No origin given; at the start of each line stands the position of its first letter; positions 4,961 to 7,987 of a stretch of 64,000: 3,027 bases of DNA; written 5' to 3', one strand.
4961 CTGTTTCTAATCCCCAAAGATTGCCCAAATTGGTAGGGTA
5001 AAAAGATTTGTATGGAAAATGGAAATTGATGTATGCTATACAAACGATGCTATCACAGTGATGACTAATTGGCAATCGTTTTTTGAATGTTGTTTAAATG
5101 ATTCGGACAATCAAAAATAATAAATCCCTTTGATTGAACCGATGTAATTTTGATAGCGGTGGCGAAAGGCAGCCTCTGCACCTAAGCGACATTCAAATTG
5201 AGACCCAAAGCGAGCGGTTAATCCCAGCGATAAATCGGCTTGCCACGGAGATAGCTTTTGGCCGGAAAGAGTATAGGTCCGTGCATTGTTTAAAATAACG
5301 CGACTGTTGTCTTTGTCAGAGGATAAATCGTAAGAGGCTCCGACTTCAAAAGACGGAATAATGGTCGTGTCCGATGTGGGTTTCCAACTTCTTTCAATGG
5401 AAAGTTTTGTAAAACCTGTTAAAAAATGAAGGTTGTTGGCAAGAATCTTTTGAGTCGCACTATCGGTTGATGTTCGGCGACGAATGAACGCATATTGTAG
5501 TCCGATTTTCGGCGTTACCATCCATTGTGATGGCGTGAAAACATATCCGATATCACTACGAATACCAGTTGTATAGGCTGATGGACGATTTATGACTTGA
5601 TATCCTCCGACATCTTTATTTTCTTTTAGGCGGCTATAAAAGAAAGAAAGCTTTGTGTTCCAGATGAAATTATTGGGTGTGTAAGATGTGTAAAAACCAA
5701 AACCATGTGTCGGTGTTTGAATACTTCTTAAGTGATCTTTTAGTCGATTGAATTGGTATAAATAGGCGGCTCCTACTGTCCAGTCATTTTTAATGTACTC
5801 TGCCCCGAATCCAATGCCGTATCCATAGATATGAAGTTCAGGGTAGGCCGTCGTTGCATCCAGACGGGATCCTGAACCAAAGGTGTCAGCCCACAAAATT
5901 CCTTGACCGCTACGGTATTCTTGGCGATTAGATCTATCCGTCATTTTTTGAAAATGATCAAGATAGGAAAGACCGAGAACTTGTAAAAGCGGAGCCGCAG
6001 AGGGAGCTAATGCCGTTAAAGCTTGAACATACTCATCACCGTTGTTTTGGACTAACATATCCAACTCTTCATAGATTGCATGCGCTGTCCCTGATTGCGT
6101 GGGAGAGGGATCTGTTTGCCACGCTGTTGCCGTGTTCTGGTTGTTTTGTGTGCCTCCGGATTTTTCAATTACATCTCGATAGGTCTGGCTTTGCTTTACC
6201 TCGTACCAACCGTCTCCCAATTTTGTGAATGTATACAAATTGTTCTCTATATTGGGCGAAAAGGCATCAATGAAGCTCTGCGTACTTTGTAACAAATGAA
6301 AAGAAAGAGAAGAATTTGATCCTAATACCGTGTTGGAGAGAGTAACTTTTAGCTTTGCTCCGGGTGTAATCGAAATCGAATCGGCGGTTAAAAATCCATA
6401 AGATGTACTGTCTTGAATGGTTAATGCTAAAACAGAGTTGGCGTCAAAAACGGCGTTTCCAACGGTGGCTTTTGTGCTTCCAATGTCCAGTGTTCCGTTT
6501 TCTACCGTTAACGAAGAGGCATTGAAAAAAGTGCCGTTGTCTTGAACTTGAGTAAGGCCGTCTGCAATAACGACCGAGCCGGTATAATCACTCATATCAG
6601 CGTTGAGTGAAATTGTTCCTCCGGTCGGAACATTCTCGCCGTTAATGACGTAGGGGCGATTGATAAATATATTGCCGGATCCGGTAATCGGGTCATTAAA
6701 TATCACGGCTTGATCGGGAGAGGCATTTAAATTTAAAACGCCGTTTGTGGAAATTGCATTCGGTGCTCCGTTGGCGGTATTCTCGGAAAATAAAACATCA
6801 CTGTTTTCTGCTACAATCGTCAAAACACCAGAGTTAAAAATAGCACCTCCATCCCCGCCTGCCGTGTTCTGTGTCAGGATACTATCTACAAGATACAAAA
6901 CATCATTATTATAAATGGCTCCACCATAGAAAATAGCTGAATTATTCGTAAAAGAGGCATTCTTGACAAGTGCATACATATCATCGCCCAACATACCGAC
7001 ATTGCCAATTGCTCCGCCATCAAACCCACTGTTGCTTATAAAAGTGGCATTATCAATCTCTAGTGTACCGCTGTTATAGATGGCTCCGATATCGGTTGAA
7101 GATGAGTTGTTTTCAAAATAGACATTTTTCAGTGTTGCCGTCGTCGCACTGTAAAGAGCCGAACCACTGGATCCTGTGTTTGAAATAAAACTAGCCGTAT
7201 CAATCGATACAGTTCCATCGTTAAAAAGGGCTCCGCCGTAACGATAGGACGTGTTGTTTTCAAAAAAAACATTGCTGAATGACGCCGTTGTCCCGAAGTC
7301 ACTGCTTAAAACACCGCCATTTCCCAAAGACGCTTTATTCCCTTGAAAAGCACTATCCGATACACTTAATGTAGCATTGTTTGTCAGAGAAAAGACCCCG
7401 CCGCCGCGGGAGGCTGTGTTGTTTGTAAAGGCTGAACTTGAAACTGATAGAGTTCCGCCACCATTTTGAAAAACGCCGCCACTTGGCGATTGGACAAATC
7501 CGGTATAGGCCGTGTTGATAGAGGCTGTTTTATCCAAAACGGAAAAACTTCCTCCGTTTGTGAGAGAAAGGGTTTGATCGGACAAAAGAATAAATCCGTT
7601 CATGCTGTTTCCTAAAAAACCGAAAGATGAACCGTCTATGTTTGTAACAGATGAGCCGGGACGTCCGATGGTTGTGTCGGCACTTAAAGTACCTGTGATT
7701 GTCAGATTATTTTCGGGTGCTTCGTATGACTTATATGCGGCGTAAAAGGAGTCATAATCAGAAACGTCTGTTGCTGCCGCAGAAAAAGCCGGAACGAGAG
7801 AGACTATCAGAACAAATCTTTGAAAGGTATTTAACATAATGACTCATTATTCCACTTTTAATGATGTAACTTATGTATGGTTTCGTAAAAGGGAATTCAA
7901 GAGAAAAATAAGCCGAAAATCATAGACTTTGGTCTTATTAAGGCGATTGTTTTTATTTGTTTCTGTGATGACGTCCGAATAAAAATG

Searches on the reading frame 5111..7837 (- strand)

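Call 18: search_protein_families(library=pfam, proteins=[window:5111-7837:-], max_evalue=0.001)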
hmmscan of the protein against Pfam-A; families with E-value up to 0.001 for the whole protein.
window:5111-7837:- (908 aa): 1 family
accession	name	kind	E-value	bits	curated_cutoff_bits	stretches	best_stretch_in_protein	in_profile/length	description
PF02415.23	Chlam_PMP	-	2e-06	27.9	20.6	0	189-206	1-18/19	Chlamydia polymorphic membrane protein (Chlamydia_PMP) repeat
